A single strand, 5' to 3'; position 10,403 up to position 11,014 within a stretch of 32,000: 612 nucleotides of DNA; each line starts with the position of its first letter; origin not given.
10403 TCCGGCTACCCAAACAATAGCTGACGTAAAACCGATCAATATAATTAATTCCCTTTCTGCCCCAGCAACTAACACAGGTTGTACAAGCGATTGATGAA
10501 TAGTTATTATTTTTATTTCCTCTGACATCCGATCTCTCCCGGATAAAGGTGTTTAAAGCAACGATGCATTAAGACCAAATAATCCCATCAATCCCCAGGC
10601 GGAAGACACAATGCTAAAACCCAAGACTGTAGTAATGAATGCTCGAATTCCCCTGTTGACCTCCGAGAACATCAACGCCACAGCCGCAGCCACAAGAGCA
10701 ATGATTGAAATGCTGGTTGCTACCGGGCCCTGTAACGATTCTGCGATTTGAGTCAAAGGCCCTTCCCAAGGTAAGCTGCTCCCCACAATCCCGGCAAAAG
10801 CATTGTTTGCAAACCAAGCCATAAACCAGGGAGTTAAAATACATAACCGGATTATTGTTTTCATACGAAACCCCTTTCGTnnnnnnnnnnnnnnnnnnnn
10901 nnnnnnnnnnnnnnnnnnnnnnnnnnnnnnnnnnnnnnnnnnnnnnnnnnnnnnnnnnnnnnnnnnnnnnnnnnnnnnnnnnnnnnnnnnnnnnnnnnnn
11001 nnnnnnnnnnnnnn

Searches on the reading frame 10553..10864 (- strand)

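Call 11: search_protein_families(library=pfam, proteins=[window:10553-10864:-], max_evalue=0.01)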
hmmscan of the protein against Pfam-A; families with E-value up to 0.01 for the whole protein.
window:10553-10864:- (103 aa): 2 families
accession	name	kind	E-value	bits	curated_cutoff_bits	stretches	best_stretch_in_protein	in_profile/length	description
PF04956.18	TrbC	-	1.1e-13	51.6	27.9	1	7-95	13-97/98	TrbC/VIRB2 pilin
PF05360.19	YiaAB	-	0.0067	17.1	26.6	0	52-88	8-44/53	yiaA/B two helix domain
